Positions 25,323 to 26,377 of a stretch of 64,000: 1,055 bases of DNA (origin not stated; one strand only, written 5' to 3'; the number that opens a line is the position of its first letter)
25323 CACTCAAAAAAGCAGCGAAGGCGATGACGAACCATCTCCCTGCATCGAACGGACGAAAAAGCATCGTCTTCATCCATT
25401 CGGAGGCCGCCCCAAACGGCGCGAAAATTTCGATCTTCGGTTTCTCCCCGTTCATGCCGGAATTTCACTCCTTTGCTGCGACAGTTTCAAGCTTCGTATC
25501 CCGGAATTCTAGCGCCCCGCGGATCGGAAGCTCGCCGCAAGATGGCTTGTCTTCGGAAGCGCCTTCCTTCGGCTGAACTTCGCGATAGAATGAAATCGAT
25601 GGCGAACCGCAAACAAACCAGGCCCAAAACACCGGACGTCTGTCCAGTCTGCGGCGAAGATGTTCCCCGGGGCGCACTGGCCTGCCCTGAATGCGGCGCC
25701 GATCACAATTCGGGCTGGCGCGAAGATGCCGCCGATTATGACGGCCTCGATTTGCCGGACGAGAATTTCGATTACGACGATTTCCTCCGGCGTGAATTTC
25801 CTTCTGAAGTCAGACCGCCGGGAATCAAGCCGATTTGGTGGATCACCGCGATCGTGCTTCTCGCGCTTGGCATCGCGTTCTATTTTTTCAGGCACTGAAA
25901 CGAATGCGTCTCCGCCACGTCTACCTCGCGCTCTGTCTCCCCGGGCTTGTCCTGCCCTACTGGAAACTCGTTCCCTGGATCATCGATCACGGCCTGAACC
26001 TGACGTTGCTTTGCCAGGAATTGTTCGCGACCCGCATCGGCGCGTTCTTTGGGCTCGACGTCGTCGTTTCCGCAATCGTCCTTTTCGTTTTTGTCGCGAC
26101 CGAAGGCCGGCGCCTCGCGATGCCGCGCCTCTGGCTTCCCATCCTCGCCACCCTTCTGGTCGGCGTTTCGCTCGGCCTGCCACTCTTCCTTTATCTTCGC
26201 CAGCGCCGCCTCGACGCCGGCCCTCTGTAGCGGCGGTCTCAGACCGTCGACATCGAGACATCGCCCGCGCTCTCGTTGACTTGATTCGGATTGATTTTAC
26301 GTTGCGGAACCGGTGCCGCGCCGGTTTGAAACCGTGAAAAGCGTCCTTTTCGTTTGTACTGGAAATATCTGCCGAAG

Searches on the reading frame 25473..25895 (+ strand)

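Call 37: search_protein_families(library=pfam, proteins=[window:25473-25895:+], max_evalue=0.01)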
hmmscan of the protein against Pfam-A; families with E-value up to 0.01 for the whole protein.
window:25473-25895:+ (141 aa): 6 families
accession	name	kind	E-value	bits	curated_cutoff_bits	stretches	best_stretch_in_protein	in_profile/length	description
PF13240.11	Zn_Ribbon_1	-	1.8e-05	24.8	25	1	57-77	2-22/23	zinc-ribbon domain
PF12773.13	DZR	-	0.00012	22.6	27.3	1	54-75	24-45/45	Double zinc ribbon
PF18912.6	DZR_2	-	0.0014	18.9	27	1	54-77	7-30/56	Double zinc ribbon domain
PF13248.11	Zn_ribbon_3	-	0.0042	16.9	27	1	57-77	5-25/26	zinc-ribbon domain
PF14446.12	Prok-RING_1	-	0.0052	17.1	29.1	1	55-78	5-30/54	Prokaryotic RING finger family 1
PF21349.2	RUBY_RBDX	-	0.0095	15.8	26.5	0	51-61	13-23/30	Rubrerythrin, rubredoxin-like domain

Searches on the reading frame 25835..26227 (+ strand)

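Call 37: search_protein_families(library=pfam, proteins=[window:25835-26227:+], max_evalue=0.01)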
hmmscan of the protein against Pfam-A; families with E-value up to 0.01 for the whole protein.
window:25835-26227:+ (131 aa): 1 family
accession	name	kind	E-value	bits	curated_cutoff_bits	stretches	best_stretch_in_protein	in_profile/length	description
PF11196.13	DUF2834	-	3.8e-30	104.4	22.9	1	29-124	1-96/96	Protein of unknown function DUF2834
